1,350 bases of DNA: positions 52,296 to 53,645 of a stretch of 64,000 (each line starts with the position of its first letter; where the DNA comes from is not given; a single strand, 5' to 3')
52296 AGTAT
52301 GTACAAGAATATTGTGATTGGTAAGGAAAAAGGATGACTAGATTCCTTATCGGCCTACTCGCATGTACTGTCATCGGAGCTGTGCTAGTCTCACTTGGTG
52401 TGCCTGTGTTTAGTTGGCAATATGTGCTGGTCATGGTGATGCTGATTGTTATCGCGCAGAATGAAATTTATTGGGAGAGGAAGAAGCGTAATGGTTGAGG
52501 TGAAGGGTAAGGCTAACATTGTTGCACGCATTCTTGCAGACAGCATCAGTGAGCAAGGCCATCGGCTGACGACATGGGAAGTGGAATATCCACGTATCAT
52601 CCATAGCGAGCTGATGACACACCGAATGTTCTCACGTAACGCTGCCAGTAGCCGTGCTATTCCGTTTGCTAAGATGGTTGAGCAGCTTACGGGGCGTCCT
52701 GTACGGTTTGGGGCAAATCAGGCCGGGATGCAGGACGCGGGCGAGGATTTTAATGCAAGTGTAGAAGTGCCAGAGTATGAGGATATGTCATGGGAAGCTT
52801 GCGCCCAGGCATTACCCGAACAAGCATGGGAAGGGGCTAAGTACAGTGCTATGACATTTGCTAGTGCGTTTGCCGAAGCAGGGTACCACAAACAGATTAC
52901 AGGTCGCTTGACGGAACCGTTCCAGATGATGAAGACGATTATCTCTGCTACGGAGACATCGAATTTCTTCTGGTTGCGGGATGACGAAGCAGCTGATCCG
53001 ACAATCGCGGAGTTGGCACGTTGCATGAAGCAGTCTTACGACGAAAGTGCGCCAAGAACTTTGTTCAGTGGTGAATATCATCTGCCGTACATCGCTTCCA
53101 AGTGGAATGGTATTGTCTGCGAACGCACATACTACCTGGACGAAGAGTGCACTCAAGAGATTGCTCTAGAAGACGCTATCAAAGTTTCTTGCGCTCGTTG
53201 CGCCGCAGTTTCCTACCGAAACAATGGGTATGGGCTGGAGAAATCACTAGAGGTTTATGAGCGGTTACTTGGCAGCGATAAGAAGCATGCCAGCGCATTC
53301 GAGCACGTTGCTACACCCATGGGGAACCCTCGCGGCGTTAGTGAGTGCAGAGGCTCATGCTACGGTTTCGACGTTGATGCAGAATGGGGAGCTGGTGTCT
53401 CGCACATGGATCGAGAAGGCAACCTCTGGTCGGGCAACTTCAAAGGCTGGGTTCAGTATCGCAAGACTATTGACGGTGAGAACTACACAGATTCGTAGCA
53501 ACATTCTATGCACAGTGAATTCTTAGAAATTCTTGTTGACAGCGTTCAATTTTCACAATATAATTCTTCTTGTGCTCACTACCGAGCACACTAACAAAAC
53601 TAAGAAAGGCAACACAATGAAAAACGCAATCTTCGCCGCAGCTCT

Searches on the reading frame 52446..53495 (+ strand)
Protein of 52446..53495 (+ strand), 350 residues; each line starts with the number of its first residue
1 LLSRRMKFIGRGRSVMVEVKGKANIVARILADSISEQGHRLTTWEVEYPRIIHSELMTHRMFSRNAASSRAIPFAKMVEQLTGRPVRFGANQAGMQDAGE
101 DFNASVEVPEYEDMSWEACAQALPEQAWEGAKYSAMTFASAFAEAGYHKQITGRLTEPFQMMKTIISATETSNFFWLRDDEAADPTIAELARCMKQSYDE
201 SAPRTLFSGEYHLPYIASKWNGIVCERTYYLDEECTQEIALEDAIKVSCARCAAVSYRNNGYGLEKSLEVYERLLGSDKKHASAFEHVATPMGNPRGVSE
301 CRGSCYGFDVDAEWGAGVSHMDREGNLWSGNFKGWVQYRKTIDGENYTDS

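Call 67: search_protein_families(library=pfam, proteins=[window:52446-53495:+], max_evalue=0.001)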
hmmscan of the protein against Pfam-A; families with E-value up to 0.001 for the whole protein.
window:52446-53495:+ (350 aa): 1 family
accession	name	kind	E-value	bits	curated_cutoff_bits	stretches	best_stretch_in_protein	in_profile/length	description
PF02511.20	Thy1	-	5.3e-06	26.8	24.8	0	39-203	56-190/191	Thymidylate synthase complementing protein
